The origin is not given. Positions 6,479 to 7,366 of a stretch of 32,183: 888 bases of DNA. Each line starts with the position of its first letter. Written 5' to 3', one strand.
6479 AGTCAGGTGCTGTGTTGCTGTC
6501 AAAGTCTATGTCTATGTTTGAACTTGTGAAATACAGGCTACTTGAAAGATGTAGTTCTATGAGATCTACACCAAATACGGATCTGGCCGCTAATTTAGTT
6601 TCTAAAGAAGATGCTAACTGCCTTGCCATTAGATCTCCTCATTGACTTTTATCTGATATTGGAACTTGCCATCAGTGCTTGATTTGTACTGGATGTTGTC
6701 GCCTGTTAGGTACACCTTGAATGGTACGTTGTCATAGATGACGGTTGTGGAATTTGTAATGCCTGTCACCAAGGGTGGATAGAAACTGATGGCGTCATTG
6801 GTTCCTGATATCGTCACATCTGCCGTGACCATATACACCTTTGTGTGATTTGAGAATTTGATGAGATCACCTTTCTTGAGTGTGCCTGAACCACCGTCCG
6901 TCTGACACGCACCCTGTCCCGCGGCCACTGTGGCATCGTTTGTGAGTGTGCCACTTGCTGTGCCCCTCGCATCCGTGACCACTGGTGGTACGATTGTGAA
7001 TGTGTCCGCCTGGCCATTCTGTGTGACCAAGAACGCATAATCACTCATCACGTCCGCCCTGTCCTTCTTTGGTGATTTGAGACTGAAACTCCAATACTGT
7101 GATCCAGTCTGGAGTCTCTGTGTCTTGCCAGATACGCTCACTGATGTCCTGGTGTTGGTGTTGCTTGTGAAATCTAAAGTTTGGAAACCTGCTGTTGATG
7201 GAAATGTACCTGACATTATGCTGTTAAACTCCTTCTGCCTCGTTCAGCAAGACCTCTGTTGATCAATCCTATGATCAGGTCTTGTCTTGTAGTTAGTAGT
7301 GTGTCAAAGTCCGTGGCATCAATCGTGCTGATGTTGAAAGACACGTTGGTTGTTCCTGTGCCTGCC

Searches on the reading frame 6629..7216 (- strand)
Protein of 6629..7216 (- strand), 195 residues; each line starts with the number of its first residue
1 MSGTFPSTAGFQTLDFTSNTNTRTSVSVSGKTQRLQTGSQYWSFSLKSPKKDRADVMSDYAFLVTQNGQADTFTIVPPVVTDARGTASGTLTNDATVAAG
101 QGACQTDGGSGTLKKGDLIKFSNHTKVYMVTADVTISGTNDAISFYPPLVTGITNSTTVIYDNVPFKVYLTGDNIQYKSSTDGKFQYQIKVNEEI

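Call 3: search_protein_families(library=pfam, proteins=[window:6629-7216:-], max_evalue=1)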
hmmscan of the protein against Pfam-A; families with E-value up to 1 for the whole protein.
window:6629-7216:- (195 aa): 1 family
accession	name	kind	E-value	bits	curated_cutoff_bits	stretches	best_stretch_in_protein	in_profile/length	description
PF21430.3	DTP-pb9_B-dom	-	2.8e-06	27.7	27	1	110-158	32-79/85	Distal tail protein pb9, B domain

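Call 4: search_protein_families(library=phrogs, proteins=[window:6629-7216:-], max_evalue=0.1)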
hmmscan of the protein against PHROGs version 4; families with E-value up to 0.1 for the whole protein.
window:6629-7216:- (195 aa): 2 families
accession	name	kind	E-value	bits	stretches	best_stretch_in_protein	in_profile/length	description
phrog_1302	-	tail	2.9e-26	93.2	1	5-184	5-188/201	distal tail protein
phrog_283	-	head and packaging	3e-07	31.1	1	83-164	221-299/385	major head protein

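Call 7: search_protein_families(library=ncbifam, proteins=[window:6629-7216:-], max_evalue=1)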
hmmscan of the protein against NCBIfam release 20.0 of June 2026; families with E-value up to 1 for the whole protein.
window:6629-7216:- (195 aa): 0 families
